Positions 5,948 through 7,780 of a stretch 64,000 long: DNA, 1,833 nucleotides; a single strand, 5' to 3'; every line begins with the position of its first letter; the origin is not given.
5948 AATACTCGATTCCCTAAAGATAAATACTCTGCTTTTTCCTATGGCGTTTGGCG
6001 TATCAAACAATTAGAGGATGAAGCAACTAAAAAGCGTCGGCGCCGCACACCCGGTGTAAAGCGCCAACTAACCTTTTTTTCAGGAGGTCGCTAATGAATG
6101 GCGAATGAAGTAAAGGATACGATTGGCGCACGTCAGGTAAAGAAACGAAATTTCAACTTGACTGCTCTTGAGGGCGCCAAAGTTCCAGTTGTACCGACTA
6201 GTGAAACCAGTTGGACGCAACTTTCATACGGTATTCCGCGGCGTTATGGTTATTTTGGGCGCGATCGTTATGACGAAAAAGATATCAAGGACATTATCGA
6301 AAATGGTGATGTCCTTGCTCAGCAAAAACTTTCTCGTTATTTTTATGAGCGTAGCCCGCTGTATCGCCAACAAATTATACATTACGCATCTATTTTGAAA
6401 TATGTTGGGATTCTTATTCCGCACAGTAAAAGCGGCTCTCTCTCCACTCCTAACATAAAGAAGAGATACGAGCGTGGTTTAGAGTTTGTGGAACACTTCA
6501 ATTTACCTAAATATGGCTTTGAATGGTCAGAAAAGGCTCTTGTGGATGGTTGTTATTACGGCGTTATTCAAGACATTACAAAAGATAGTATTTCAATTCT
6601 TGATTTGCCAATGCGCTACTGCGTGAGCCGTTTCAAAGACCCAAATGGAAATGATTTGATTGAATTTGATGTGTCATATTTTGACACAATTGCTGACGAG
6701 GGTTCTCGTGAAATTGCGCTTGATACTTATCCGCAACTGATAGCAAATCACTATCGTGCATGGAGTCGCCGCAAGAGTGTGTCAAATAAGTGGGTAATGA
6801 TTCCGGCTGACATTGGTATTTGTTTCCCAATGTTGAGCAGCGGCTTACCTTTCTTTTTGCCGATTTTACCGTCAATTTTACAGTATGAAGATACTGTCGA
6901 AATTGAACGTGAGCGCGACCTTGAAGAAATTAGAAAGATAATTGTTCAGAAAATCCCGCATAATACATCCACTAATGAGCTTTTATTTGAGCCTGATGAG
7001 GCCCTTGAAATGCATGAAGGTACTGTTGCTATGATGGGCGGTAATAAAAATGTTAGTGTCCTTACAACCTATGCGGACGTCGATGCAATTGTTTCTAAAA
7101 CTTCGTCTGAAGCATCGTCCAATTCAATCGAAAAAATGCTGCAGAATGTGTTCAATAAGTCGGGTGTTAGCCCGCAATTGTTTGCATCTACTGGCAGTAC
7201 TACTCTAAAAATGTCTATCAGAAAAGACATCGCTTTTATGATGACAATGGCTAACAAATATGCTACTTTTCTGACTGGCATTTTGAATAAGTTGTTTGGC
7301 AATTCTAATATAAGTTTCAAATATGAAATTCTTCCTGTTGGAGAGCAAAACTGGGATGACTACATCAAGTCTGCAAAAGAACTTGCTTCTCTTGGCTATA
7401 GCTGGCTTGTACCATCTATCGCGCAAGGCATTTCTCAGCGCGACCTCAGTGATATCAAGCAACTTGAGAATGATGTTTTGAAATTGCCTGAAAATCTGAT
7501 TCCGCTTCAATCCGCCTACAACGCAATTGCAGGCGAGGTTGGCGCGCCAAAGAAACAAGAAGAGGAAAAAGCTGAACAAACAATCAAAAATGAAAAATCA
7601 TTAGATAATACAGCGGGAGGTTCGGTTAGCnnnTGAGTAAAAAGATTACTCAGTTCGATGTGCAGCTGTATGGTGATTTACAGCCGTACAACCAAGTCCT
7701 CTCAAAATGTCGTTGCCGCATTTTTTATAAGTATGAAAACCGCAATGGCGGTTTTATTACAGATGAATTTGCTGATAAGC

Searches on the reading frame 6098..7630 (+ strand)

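Call 5: search_protein_families(library=phrogs, proteins=[window:6098-7630:+], max_evalue=0.01)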
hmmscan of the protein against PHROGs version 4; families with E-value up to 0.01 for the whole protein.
window:6098-7630:+ (511 aa): 1 family
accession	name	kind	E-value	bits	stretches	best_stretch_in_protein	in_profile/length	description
phrog_2739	-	head and packaging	1.9e-62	212.5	1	64-505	54-499/501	portal protein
